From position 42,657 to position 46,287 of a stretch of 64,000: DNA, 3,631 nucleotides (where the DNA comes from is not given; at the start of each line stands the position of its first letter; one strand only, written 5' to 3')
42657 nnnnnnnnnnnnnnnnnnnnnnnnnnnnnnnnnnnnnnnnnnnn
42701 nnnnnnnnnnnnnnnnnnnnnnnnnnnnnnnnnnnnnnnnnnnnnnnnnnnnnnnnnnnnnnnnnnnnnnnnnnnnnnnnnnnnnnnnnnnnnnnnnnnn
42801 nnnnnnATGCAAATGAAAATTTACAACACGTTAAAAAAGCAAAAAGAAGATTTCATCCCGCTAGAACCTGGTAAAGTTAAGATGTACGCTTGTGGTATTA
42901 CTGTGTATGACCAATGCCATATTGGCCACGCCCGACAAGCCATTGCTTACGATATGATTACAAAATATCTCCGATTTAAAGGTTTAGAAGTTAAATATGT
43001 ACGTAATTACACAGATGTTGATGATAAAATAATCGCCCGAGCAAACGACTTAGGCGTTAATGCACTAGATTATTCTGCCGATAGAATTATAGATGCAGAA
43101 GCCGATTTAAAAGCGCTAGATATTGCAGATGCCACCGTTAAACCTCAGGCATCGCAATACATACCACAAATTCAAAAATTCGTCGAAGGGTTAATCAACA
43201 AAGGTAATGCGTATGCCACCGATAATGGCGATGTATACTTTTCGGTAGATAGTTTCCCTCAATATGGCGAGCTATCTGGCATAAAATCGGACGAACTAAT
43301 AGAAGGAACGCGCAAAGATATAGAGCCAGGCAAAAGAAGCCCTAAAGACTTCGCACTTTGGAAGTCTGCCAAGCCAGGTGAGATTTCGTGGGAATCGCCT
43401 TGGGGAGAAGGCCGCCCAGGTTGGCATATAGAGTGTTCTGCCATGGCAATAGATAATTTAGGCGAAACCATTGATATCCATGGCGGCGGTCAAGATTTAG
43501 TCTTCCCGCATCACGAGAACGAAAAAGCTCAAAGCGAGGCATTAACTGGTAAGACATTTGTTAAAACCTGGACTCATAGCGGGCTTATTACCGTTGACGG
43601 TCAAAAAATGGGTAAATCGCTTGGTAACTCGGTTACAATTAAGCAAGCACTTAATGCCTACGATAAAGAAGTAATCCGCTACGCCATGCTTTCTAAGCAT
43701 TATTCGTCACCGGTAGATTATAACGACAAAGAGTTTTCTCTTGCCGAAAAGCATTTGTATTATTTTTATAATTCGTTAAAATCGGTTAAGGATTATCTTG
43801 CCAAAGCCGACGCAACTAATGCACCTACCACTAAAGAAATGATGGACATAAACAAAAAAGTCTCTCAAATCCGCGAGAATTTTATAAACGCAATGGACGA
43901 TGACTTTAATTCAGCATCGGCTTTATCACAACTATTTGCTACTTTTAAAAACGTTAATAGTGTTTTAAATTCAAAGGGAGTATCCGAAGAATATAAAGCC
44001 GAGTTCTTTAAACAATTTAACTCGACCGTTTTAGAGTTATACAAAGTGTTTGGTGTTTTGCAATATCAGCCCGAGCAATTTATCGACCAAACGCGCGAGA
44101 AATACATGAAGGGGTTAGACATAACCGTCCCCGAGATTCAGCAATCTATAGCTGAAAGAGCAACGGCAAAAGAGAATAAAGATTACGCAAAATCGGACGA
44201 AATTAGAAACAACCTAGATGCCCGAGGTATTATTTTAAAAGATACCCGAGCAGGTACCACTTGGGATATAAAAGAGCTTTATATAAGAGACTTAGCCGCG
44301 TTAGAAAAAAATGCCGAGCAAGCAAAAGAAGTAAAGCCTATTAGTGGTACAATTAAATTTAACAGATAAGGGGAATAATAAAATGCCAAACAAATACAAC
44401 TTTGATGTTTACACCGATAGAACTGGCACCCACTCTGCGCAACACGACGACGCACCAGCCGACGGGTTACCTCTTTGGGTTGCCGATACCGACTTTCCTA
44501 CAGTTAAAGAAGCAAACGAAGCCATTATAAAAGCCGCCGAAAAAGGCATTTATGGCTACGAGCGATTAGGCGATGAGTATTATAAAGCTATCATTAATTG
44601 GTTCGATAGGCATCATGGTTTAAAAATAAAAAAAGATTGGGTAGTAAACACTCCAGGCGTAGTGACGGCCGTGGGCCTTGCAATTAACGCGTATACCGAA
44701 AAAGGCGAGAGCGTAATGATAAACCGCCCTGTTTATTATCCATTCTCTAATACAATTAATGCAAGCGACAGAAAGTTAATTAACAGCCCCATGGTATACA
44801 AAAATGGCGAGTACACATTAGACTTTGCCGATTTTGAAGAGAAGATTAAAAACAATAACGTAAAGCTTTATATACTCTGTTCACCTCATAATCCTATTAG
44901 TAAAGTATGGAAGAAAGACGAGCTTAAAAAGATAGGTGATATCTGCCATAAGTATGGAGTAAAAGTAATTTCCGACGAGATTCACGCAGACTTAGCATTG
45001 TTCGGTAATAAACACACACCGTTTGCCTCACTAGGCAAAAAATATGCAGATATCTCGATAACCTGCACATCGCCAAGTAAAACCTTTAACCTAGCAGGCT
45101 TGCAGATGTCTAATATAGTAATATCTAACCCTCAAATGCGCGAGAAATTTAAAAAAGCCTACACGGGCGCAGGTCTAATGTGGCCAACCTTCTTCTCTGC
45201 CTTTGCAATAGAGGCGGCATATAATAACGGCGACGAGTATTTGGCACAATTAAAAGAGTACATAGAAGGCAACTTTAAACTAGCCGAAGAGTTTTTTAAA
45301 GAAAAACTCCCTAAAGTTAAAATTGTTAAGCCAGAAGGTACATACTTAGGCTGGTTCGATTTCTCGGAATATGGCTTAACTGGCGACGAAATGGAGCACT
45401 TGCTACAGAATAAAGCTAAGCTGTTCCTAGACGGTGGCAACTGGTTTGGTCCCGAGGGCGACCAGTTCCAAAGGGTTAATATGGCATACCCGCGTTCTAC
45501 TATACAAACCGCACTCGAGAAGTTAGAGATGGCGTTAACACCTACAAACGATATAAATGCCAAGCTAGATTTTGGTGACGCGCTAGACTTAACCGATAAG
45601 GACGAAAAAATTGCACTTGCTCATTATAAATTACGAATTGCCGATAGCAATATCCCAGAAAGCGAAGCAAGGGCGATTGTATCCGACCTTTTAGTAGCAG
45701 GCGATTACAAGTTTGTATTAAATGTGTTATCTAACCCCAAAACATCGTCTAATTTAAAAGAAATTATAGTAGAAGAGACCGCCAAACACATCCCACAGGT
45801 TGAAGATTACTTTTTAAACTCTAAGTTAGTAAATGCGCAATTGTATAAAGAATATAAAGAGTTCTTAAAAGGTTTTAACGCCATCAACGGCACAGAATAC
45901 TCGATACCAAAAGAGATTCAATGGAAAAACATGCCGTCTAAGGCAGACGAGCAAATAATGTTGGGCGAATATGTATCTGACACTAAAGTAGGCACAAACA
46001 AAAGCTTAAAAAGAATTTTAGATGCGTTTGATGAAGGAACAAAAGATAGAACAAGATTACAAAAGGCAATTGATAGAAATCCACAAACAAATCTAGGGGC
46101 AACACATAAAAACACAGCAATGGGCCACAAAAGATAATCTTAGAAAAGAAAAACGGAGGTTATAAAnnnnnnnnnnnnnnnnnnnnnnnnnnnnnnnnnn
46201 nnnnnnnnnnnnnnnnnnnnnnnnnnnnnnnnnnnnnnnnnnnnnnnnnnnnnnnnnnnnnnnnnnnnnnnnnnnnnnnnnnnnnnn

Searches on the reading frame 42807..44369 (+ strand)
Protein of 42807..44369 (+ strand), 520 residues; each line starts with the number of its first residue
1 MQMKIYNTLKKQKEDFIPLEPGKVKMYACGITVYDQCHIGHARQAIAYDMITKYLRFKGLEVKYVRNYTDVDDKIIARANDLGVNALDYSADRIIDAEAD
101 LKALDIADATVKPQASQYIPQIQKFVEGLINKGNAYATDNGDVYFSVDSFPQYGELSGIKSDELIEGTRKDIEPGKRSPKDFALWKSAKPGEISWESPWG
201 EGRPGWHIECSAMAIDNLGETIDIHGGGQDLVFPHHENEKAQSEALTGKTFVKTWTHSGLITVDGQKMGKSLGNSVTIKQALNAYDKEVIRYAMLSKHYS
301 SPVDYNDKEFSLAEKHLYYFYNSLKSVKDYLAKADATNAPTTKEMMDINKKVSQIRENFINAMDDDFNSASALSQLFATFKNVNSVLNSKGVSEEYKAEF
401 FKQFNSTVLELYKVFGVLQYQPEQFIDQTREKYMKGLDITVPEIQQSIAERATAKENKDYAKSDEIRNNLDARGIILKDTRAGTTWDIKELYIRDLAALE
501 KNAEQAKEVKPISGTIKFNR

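Call 16: search_protein_families(library=ncbifam, proteins=[window:42807-44369:+], max_evalue=0.00001)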
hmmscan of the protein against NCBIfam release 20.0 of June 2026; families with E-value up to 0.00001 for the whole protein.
window:42807-44369:+ (520 aa): 13 families
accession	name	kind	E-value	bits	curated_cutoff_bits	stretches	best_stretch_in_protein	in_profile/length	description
TIGR00435.1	cysS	equivalog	2.8e-156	521.2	340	1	3-487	1-464/466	cysteine--tRNA ligase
NF011108.0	PRK14536.1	equivalog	1.1e-97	327.9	780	1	1-487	1-488/490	cysteine--tRNA ligase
TIGR03447.1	mycothiol_MshC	equivalog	2.3e-81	273.7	485.1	1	2-328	17-350/411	cysteine--1-D-myo-inosityl 2-amino-2-deoxy-alpha-D-glucopyranoside ligase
NF011107.0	PRK14534.1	equivalog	3.5e-58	197.8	744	1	1-485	1-477/481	cysteine--tRNA ligase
TIGR00398.1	metG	equivalog_domain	5.5e-16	58.4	336.35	2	253-456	313-522/530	methionine--tRNA ligase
NF008900.0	PRK12267.1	equivalog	6.9e-16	57.9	598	2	34-144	16-127/648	methionine--tRNA ligase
NF008957.0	PRK12300.1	subfamily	9.8e-12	43.6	677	1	256-380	615-734/946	leucine--tRNA ligase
NF001100.0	PRK00133.1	equivalog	5.8e-11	41.6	587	1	256-518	319-573/676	methionine--tRNA ligase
NF009687.0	PRK13208.1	equivalog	1.7e-09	36.5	738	1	257-369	523-633/801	valine--tRNA ligase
TIGR00395.1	leuS_arch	equivalog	5e-08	31.4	648.5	1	251-384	604-736/938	leucine--tRNA ligase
TIGR00422.1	valS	equivalog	6e-08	31.2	612.1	0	242-370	500-634/863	valine--tRNA ligase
TIGR00467.1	lysS_arch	equivalog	5.2e-07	28.5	147.55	0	25-71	20-66/515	lysine--tRNA ligase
TIGR00392.1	ileS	equivalog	1.4e-06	26.8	621.4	1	257-369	601-717/861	isoleucine--tRNA ligase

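Call 17: find_related_loci(query=window:42807-44369:+, collection=genome_contigs, flank=10000)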
Query window:42807-44369:+ (520 aa) in genome_contigs; peptide patterns used: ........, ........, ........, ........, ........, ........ (x = any residue, [..] = any of these).
392 stretches matched a pattern; 340 encode a relative of the query (tblastn E <= 1e-3); the best 80 are kept; 80 distinct loci.
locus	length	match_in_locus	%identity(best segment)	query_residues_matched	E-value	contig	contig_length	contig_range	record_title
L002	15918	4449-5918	45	1-488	7e-148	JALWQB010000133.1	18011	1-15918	MAG: Deltaproteobacteria bacterium isolate M2_metabat1_scaf2bin.001 M2_NODE_3296_length_18011_cov_7.602606, whole genome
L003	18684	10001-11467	45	1-489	6e-147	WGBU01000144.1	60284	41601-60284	MAG: Deltaproteobacteria bacterium isolate S144_36 k151_41834, whole genome shotgun sequence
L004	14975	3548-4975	47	1-488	5e-146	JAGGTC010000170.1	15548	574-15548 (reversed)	MAG: Deltaproteobacteria bacterium isolate AUK038 PB_MANV_038_c_000000000138, whole genome shotgun sequence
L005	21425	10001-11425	46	3-489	1e-142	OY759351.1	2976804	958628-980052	MAG: Desulfarculia bacterium isolate c1361fd1-6016-418c-9b2d-a8e9625d1ec5 genome assembly, chromosome: 1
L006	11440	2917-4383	46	1-489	8e-142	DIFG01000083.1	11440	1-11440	MAG TPA_asm: Deltaproteobacteria bacterium UBA5754 UBA5754_contig_22586, whole genome shotgun sequence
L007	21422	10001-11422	46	3-489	3e-141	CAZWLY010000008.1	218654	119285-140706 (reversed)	MAG TPA_asm: uncultured Thermodesulfobacteriota bacterium isolate SRP338002_co1_113 genome assembly, contig: NODE_53_len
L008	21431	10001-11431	45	1-489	2e-138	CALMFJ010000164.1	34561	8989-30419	MAG TPA_asm: uncultured proteobacterium isolate SRR8868559_bin.50_CONCOCT_v1.1_MAG genome assembly, contig: ERZ1645192.4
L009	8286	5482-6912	43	3-490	4e-138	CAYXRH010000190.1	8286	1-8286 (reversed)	MAG TPA_asm: uncultured Thermodesulfobacteriota bacterium isolate binchicken_co178_236 genome assembly, contig: NODE_102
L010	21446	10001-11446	45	5-488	1e-137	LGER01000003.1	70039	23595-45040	MAG: Desulfonauticus sp. 38_4375 PW_scaffold_17, whole genome shotgun sequence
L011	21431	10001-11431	45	1-489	1e-136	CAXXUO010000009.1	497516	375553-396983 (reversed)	MAG: Syntrophorhabdaceae bacterium isolate 6831fd23-1f57-49eb-9a26-2df77529d792 genome assembly, contig: contig_9, whole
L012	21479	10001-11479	44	1-488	3e-136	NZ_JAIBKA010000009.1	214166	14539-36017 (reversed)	Desulfoferrobacter suflitae strain DRH4 contig_9, whole genome shotgun sequence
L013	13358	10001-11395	44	1-486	1e-134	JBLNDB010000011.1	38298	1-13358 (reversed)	MAG: Chloroflexota bacterium isolate MAG110 PRJNA950955_bin19_renamed_10, whole genome shotgun sequence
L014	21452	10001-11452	43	3-488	1e-134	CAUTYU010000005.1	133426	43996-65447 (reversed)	MAG TPA_asm: uncultured Desulfovibrionales bacterium isolate ERR10228863_bin.28_MetaWRAP_v1.3_MAG genome assembly, conti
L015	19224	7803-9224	43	1-489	4e-134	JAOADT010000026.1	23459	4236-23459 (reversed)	MAG: Deltaproteobacteria bacterium isolate SKW240 NODE_26_length_23459_cov_5.022881, whole genome shotgun sequence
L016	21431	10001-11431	44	1-489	4e-134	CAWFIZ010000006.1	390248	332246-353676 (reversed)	MAG: uncultured delta proteobacterium isolate MFD04716.bin.1.277 genome assembly, contig: contig_4065, whole genome shot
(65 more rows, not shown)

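Call 20: find_encoding_contigs(protein=window:42807-44369:+, flank=10000, max_places=10)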
Protein window:42807-44369:+ (520 aa): no gene with exactly this product is on record in the collection.

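Call 22: find_homologous_proteins(query=window:42807-44369:+, max_evalue=1e-100)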
Query window:42807-44369:+ (520 aa): 7848 proteins with E <= 1e-100 among 8000 candidates; the best 120 are listed.
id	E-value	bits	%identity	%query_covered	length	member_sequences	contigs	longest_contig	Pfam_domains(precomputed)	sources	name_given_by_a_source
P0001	0.0e+0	1171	100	100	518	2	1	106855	PF09334.18,PF01406.26,PF01921.25,PF00133.29,PF09190.18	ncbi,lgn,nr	ncbi:MAG: cysteine--tRNA ligase [Clostridiales bacterium]|nr:cysteine--tRNA ligase [Clostridiales ba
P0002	1.5e-199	682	62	94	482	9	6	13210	PF09334.18,PF01406.26,PF01921.25,PF00133.29,PF09190.18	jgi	-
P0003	8.6e-198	676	60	94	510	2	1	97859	PF09334.18,PF01406.26,PF01921.25,PF00133.29,PF09190.18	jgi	-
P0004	1.7e-196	672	62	94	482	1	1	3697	PF09334.18,PF01406.26,PF01921.25,PF00133.29,PF09190.18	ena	-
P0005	1.7e-196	672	60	94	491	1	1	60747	PF09334.18,PF01406.26,PF01921.25,PF00133.29,PF09190.18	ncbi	-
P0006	2.7e-195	668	58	94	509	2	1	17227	PF09334.18,PF01406.26,PF01921.25,PF00133.29,PF09190.18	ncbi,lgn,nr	ncbi:MAG: cysteine--tRNA ligase [Clostridia bacterium]|nr:cysteine--tRNA ligase [Clostridia bacteriu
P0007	6.2e-194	663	59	94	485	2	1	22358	PF09334.18,PF01406.26,PF01921.25,PF00133.29,PF09190.18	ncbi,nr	ncbi:MAG: cysteine--tRNA ligase [Clostridia bacterium]|nr:cysteine--tRNA ligase [Clostridia bacteriu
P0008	1.4e-191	656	61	94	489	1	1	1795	PF09334.18,PF01406.26,PF01921.25,PF00133.29,PF09190.18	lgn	-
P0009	1.9e-191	655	58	94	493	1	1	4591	PF09334.18,PF01406.26,PF01921.25,PF00133.29,PF09190.18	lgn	-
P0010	5.5e-191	654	58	94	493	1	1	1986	PF09334.18,PF01406.26,PF01921.25,PF00133.29,PF09190.18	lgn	-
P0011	1.3e-189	649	59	94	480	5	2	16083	PF09334.18,PF01406.26,PF01921.25,PF00133.29,PF09190.18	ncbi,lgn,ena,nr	ncbi:MAG: cysteine--tRNA ligase [Clostridia bacterium]|nr:cysteine--tRNA ligase [Clostridia bacteriu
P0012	2.1e-189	649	61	94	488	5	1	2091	PF09334.18,PF01406.26,PF01921.25,PF00133.29,PF09190.18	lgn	-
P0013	4.3e-188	644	59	94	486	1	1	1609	PF09334.18,PF01406.26,PF01921.25,PF00133.29,PF09190.18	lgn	-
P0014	6.5e-188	644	59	94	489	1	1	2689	PF09334.18,PF01406.26,PF01921.25,PF00133.29,PF09190.18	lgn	-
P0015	1.3e-187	643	58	94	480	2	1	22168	PF09334.18,PF01406.26,PF01921.25,PF00133.29,PF09190.18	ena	-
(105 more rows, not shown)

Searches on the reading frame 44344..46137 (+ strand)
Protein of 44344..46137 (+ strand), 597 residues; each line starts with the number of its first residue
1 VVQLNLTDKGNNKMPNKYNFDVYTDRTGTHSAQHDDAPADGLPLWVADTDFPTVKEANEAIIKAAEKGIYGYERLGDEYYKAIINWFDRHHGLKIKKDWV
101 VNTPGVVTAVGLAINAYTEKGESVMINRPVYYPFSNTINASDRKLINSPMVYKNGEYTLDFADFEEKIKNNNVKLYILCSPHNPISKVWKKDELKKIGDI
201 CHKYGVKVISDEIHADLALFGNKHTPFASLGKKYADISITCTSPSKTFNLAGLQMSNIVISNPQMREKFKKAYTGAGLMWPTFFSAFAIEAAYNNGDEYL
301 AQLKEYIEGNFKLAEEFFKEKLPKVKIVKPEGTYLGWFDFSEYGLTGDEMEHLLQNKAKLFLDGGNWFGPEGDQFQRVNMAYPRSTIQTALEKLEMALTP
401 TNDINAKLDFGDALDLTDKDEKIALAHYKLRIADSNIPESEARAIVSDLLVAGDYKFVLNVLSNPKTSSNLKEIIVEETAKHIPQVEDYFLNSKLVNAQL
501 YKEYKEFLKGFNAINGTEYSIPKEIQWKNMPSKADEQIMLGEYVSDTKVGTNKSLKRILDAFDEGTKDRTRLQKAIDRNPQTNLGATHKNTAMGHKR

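Call 16: search_protein_families(library=ncbifam, proteins=[window:44344-46137:+], max_evalue=0.00001)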
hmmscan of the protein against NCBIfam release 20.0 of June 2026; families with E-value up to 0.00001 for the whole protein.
window:44344-46137:+ (597 aa): 57 families (the best 25 are shown)
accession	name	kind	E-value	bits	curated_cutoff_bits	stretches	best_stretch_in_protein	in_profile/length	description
TIGR04350.1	C_S_lyase_PatB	subfamily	4.3e-121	404.4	340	1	20-398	1-383/384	PatB family C-S lyase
NF004975.0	PRK06348.1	equivalog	4.3e-36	124.7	549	1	39-395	29-380/384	pyridoxal phosphate-dependent aminotransferase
NF041364.1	GntC_guanitoxin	equivalog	1.7e-34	119.3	415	1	50-395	9-354/356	guanitoxin biosynthesis PLP-dependent (S)-gamma-hydroxy-L-arginine cyclodehydratase GntC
NF006229.0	PRK08361.1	equivalog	2e-32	112.7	624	1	44-399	38-389/391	aspartate aminotransferase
NF004770.0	PRK06108.1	subfamily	4.1e-32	111.5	422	1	40-398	37-392/396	pyridoxal phosphate-dependent aminotransferase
NF005816.0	PRK07682.1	equivalog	1.3e-29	103.1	620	1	44-397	34-382/390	aminotransferase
NF005744.0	PRK07568.1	subfamily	4.4e-28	98.2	389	1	48-334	39-320/398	pyridoxal phosphate-dependent aminotransferase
TIGR01265.1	tyr_nico_aTase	subfamily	9.8e-28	97.2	292.45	1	49-395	45-396/403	tyrosine/nicotianamine family aminotransferase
NF006230.0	PRK08363.1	equivalog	1e-25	90.4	534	1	50-396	44-390/398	alanine aminotransferase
NF005855.0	PRK07777.1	equivalog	3e-25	89.4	553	1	56-341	49-327/391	pyridoxal phosphate-dependent aminotransferase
NF005588.0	PRK07309.1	equivalog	1.3e-24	86.9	576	1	46-397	37-385/391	pyridoxal phosphate-dependent aminotransferase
NF006756.0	PRK09276.1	subfamily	2.8e-24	85.8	507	1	40-396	32-384/387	LL-diaminopimelate aminotransferase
NF005815.0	PRK07681.1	equivalog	4.4e-24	85.2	545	1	32-397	25-385/399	LL-diaminopimelate aminotransferase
NF052290.2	MocR_like_YczR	exception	1.5e-23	83.2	487.4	1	67-397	133-457/458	MocR-like transcription factor YczR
TIGR01264.1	tyr_amTase_E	equivalog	1.8e-23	83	474.25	1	51-393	47-394/403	tyrosine transaminase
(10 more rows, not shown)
